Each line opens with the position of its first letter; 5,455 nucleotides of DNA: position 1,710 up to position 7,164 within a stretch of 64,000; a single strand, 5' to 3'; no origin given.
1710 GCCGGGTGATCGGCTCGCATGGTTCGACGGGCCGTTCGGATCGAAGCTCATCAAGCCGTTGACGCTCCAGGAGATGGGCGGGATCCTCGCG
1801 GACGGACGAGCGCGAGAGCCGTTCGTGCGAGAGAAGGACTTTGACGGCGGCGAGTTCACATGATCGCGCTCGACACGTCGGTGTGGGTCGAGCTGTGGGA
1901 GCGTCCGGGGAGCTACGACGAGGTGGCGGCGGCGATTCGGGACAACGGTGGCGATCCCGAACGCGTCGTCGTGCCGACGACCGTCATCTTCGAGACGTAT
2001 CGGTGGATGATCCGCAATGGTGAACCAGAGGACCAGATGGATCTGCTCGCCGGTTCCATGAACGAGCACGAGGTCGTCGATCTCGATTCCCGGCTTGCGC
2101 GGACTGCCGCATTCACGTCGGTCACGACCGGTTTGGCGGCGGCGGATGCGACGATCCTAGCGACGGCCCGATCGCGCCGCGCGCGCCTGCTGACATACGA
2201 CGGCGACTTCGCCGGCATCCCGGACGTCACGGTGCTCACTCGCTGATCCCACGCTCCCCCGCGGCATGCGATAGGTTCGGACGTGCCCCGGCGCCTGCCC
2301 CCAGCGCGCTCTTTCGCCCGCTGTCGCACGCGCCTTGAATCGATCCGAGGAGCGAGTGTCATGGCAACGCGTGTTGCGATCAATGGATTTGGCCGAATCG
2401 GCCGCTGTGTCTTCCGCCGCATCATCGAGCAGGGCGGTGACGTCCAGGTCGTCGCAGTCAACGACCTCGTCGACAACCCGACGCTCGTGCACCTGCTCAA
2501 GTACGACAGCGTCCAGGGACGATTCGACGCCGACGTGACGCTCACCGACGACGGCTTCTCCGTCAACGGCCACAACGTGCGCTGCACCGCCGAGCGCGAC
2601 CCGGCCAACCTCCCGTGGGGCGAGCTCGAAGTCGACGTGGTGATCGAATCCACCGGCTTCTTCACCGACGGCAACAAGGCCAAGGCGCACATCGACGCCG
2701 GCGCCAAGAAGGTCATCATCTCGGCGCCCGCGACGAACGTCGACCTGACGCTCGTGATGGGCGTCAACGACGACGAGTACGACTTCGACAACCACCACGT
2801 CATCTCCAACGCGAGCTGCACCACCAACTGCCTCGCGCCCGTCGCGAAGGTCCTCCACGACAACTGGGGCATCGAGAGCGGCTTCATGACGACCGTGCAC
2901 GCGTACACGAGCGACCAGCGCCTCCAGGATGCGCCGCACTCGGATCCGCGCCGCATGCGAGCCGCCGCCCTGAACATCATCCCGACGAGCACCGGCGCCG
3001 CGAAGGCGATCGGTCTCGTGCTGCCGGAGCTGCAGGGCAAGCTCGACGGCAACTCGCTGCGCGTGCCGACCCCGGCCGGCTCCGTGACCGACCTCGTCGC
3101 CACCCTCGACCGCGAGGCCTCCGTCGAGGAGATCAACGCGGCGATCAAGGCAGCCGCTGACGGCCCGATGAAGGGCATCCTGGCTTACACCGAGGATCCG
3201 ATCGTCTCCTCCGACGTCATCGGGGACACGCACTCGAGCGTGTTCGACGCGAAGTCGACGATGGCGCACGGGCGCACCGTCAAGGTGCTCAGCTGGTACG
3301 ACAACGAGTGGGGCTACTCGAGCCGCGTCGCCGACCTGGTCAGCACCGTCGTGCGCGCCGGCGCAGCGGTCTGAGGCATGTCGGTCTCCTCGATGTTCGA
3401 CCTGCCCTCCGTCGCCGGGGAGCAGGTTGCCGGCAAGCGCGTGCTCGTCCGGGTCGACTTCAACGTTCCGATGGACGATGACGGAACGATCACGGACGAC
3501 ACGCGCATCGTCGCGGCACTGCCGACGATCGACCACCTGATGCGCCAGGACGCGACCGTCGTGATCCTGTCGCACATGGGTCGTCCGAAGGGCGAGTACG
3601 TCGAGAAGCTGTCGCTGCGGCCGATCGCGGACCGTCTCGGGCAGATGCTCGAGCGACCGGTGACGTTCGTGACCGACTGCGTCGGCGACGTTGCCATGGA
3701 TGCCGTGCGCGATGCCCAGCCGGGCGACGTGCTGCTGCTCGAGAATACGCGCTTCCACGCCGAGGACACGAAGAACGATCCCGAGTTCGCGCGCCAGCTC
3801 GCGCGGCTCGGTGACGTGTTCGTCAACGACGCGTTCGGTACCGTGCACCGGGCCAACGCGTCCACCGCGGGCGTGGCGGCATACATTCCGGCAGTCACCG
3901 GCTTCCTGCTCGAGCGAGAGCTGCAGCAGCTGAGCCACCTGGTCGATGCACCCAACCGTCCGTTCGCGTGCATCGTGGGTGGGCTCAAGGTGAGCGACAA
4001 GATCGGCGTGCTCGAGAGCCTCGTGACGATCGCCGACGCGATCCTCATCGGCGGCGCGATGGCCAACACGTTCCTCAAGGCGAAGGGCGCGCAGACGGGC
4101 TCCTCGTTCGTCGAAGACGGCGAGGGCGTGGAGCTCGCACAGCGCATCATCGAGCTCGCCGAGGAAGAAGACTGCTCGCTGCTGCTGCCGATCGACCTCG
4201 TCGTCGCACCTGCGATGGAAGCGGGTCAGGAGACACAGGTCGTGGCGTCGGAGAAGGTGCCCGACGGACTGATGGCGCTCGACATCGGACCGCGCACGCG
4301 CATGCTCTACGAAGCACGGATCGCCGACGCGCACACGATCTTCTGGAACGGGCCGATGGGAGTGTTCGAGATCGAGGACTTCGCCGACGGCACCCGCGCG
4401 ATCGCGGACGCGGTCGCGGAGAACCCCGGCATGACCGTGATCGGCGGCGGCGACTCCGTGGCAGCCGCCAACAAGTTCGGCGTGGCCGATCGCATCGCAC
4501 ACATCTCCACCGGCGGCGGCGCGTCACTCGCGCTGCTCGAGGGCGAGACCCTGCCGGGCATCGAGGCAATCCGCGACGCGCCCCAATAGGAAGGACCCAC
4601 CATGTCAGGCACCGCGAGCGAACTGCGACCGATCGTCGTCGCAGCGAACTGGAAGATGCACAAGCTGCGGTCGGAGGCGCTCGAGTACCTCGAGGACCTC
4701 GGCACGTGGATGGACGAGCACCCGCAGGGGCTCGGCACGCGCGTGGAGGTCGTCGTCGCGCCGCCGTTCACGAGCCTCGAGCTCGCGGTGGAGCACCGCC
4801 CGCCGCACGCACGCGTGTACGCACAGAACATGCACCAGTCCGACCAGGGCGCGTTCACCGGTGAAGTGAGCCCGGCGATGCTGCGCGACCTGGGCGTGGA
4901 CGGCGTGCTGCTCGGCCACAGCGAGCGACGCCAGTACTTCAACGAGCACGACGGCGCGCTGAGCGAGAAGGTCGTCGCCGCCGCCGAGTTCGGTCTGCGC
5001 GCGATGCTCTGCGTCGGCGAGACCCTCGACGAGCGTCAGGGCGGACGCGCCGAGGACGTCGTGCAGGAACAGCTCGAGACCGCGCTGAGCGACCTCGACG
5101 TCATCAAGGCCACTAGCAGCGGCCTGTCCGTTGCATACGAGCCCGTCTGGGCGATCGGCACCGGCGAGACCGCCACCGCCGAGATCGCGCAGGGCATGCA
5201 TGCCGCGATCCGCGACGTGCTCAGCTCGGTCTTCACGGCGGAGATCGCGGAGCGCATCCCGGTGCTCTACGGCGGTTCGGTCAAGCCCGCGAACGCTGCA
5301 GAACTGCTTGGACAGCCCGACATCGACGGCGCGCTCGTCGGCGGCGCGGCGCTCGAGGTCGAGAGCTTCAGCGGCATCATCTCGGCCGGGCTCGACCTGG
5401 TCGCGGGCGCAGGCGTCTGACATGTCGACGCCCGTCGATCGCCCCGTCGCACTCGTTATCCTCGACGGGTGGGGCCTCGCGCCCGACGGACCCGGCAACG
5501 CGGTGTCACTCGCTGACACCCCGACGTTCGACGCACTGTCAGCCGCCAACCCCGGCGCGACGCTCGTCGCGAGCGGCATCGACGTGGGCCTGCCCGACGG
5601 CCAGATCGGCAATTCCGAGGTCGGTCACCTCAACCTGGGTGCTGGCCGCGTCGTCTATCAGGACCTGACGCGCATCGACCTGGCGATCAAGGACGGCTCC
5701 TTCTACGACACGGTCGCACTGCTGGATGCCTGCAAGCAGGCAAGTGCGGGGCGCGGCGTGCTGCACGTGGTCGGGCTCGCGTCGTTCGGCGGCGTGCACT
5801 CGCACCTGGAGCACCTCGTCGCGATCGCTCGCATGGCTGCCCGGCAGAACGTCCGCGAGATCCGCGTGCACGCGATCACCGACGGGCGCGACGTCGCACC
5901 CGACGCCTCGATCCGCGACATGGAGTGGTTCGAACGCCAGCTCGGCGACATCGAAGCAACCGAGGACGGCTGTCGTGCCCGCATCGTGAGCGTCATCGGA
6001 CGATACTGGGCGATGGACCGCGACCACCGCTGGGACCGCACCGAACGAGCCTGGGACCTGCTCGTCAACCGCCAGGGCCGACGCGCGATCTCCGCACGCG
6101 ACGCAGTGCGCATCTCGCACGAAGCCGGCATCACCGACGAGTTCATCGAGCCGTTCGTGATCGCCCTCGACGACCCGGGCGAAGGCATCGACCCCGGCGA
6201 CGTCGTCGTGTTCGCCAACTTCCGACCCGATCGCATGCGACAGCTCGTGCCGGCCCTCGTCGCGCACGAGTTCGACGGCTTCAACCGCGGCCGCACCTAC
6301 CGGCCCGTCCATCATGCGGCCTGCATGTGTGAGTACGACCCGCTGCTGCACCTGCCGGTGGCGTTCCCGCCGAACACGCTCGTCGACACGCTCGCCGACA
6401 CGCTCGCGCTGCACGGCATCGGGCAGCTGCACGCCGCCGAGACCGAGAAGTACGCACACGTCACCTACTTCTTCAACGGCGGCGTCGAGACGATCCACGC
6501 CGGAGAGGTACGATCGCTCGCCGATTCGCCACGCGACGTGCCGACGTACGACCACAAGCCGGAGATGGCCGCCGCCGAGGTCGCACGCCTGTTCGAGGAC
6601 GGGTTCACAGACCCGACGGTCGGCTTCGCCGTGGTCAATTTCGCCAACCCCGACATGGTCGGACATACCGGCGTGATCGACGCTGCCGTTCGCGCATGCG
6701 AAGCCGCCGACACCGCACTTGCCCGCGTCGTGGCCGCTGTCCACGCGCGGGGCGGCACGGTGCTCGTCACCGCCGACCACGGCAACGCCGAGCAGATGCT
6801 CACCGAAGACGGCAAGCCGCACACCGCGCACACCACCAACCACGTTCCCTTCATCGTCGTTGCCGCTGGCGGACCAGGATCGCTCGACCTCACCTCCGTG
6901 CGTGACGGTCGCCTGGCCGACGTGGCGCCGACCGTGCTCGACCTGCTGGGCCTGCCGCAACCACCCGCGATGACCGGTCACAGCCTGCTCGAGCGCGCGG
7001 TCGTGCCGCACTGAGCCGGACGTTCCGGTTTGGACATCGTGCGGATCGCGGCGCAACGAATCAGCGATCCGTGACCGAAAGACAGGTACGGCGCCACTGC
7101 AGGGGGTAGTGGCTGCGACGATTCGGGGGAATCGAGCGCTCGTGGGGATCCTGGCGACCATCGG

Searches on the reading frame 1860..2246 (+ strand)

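Call 38: search_protein_families(library=pfam, proteins=[window:1860-2246:+], max_evalue=0.001)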
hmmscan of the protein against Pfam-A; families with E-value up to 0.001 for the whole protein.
window:1860-2246:+ (128 aa): 1 family
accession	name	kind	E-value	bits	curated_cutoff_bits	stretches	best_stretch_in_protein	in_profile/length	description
PF01850.27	PIN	-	9.6e-18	65.4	23.6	1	2-120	1-117/120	PIN domain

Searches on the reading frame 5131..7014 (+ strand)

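Call 38: search_protein_families(library=pfam, proteins=[window:5131-7014:+], max_evalue=0.001)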
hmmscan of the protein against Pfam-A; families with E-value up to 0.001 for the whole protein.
window:5131-7014:+ (627 aa): 3 families
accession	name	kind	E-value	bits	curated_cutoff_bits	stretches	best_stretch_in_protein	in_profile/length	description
PF06415.18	iPGM_N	-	2e-67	227.3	27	1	182-403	1-216/217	BPG-independent PGAM N-terminus (iPGM_N)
PF01676.23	Metalloenzyme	-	2.3e-65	221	24.3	1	105-609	2-251/252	Metalloenzyme superfamily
PF00884.28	Sulfatase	-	0.00022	21.1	25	1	514-607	201-300/301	Sulfatase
